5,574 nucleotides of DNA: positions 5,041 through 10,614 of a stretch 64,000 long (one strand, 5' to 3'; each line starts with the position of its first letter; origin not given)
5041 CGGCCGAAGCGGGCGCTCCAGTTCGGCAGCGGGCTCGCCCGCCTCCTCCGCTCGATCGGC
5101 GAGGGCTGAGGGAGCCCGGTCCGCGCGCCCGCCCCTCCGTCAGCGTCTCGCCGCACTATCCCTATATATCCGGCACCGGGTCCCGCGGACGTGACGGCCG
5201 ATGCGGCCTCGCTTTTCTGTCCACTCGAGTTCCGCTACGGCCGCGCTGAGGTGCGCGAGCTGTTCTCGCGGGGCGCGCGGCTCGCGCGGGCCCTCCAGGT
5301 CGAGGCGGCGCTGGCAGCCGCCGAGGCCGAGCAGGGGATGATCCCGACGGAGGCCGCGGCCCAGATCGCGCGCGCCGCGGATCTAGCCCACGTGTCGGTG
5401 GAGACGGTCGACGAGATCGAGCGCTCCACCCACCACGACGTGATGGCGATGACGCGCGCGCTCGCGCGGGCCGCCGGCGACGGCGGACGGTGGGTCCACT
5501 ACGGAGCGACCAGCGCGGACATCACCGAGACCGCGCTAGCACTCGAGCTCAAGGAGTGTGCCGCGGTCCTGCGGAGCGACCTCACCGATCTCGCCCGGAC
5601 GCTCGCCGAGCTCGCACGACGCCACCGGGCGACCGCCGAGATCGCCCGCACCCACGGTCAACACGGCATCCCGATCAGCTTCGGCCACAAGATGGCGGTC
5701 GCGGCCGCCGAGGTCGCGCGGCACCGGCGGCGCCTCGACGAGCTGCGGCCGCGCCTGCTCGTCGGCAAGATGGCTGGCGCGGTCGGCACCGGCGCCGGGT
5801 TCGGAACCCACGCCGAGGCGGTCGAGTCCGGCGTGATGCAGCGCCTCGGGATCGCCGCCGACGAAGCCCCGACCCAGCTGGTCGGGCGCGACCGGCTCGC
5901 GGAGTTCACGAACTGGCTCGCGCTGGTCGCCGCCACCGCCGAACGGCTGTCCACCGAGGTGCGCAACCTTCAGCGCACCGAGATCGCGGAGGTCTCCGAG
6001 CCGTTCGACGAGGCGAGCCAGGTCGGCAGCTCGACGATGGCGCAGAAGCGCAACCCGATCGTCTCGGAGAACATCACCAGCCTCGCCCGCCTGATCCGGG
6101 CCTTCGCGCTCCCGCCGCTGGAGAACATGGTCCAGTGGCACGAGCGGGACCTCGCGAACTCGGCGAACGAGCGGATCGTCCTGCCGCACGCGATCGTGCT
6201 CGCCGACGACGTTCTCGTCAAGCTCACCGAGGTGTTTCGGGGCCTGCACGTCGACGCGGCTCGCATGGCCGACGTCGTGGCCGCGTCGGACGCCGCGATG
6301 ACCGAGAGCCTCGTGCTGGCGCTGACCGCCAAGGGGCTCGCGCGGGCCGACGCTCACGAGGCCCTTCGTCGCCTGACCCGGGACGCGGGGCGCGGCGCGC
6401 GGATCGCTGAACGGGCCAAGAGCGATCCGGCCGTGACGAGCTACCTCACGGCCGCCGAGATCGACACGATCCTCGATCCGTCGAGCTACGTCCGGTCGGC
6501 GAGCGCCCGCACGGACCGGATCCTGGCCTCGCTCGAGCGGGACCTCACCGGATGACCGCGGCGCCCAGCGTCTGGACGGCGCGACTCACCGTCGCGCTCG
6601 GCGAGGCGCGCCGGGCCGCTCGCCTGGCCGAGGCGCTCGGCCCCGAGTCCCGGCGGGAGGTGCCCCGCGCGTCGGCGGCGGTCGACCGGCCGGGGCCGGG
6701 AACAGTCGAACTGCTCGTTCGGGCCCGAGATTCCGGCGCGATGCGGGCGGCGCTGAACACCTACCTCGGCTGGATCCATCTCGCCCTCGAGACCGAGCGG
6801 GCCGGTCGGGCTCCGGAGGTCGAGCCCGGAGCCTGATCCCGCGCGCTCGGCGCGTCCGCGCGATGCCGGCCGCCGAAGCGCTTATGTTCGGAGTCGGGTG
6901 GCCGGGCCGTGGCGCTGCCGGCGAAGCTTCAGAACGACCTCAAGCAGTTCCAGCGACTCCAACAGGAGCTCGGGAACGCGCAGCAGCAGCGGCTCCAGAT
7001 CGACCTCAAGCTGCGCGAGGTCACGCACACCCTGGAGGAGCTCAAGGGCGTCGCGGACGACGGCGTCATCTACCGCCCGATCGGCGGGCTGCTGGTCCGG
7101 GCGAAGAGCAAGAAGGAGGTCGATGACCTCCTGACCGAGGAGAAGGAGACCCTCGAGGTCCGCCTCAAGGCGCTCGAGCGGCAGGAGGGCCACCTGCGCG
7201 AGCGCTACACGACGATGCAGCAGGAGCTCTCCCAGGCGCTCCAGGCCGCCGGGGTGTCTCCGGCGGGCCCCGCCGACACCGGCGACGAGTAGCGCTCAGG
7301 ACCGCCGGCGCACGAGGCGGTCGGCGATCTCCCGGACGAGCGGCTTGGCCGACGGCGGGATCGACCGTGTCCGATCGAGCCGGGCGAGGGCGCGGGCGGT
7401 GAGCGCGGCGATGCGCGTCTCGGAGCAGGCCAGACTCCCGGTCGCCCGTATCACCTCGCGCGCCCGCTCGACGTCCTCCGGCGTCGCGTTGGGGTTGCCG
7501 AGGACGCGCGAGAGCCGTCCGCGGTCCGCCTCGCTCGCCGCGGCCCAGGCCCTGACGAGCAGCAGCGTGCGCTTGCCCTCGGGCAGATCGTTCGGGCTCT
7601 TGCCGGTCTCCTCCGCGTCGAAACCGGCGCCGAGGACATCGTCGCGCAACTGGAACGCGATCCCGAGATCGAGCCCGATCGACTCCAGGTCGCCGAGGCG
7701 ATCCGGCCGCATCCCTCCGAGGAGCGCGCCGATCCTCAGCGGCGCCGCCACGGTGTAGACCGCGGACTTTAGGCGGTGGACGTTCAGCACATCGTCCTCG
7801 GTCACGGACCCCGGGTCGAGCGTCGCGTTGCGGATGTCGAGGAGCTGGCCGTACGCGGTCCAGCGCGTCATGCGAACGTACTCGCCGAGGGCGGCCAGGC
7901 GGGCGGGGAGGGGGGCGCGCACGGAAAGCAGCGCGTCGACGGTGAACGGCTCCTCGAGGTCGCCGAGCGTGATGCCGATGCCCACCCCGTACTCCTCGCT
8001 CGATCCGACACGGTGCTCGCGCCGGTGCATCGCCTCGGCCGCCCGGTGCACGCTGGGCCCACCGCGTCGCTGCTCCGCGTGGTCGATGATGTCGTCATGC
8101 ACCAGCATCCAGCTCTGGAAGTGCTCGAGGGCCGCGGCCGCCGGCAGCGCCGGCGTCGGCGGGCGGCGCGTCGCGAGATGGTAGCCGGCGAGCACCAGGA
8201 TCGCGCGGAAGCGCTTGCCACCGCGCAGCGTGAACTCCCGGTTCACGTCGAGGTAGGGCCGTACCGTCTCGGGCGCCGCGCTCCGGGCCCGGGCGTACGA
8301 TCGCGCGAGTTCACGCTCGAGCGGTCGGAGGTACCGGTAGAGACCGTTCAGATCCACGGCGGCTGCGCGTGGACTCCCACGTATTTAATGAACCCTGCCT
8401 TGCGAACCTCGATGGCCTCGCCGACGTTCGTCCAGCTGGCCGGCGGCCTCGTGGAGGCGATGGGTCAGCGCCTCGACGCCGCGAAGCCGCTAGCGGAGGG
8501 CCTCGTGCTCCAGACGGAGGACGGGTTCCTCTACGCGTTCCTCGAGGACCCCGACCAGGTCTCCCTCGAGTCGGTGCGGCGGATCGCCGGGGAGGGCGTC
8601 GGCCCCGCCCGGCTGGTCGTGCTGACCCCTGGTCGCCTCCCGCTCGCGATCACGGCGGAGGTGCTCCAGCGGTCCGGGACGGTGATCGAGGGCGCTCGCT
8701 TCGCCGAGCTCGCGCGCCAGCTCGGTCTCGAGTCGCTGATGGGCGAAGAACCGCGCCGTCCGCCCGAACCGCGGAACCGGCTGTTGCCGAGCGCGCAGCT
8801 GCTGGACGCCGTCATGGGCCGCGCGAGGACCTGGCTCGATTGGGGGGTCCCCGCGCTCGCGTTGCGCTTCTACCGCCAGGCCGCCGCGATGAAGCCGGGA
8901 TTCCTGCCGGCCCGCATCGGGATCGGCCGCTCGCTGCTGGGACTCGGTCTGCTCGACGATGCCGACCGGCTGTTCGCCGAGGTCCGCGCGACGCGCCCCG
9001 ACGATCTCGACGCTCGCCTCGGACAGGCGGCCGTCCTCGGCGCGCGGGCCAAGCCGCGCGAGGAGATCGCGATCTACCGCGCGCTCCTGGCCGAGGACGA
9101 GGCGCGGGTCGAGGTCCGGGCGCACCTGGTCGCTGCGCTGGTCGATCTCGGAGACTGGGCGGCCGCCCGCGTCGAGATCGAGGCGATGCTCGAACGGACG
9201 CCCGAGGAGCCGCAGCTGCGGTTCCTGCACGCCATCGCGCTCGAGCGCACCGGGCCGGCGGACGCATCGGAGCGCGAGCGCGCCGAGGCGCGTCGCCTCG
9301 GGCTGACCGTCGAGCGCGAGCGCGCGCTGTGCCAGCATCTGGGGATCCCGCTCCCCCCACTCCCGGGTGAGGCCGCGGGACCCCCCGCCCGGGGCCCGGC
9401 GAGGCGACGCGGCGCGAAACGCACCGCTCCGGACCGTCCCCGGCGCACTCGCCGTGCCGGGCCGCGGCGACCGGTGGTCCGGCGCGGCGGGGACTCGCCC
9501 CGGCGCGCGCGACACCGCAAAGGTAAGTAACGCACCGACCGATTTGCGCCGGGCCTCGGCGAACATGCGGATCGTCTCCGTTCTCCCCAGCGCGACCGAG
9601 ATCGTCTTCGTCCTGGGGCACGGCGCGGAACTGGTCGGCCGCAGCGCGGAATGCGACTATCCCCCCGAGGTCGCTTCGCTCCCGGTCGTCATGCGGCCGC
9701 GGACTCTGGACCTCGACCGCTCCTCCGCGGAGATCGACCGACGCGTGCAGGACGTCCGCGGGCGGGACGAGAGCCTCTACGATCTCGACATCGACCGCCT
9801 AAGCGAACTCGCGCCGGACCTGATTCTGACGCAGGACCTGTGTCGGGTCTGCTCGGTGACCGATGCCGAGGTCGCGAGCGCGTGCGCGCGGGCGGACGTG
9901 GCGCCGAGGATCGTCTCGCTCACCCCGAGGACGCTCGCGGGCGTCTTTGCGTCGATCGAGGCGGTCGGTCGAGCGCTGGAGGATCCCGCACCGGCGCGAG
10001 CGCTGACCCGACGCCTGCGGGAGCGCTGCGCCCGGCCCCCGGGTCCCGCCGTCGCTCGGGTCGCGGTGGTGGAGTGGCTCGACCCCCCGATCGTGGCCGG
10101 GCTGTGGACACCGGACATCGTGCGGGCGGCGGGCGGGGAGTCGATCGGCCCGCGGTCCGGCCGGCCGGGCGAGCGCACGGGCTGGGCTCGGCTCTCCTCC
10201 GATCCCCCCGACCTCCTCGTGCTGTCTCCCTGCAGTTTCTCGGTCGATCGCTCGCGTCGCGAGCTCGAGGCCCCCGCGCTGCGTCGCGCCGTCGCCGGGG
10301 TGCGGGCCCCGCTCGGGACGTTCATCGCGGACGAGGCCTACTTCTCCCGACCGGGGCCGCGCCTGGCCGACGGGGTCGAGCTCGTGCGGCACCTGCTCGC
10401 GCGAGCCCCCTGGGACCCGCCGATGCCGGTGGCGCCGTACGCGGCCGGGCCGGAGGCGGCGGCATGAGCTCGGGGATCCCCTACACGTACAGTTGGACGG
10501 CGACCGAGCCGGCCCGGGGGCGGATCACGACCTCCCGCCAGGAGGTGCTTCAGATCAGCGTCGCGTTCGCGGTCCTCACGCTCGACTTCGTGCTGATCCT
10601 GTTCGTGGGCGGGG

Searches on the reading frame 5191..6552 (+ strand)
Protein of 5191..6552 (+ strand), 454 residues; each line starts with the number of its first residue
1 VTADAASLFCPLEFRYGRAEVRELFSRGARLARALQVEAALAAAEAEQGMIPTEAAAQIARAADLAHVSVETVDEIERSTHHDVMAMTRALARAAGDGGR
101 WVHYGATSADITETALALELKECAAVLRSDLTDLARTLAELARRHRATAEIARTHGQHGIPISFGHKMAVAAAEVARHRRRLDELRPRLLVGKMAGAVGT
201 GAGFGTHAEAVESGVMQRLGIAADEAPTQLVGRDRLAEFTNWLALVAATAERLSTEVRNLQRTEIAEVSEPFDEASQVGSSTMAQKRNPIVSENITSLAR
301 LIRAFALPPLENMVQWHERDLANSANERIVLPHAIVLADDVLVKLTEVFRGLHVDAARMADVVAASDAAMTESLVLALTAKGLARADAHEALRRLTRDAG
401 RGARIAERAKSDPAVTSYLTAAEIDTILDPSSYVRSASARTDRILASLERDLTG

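Call 59: search_protein_families(library=pfam, proteins=[window:5191-6552:+], max_evalue=0.0001)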
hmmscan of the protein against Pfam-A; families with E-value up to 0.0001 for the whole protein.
window:5191-6552:+ (454 aa): 2 families
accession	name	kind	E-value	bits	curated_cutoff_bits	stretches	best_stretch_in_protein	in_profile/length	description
PF00206.25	Lyase_1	-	3.1e-50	171.8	27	1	22-300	11-308/312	Lyase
PF10397.14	ADSL_C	-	4.6e-15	56.2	32.7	1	370-443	4-78/79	Adenylosuccinate lyase C-terminus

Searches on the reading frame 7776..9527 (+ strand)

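Call 59: search_protein_families(library=pfam, proteins=[window:7776-9527:+], max_evalue=0.0001)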
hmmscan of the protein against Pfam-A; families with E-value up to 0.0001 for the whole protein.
window:7776-9527:+ (584 aa): 1 family
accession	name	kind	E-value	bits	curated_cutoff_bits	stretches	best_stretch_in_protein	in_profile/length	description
PF14559.12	TPR_19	-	4.8e-12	46.5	25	1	360-414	8-62/68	Tetratricopeptide repeat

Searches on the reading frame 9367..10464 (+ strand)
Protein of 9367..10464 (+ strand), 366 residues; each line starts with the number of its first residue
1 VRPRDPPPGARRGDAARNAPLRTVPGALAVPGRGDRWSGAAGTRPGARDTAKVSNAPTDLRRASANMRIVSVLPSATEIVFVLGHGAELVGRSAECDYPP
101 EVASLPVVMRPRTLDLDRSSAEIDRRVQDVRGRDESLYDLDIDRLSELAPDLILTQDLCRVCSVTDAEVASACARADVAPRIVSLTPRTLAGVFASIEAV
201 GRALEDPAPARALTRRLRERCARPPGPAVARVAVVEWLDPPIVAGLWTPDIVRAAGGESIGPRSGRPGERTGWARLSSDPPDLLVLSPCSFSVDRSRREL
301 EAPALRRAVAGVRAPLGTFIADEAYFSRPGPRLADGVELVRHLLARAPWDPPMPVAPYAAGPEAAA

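Call 59: search_protein_families(library=pfam, proteins=[window:9367-10464:+], max_evalue=0.0001)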
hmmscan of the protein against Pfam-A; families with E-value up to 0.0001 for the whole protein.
window:9367-10464:+ (366 aa): 1 family
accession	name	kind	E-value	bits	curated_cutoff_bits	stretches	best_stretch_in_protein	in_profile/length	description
PF01497.23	Peripla_BP_2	-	4.2e-05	23.5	27.5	0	69-289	1-200/235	Periplasmic binding protein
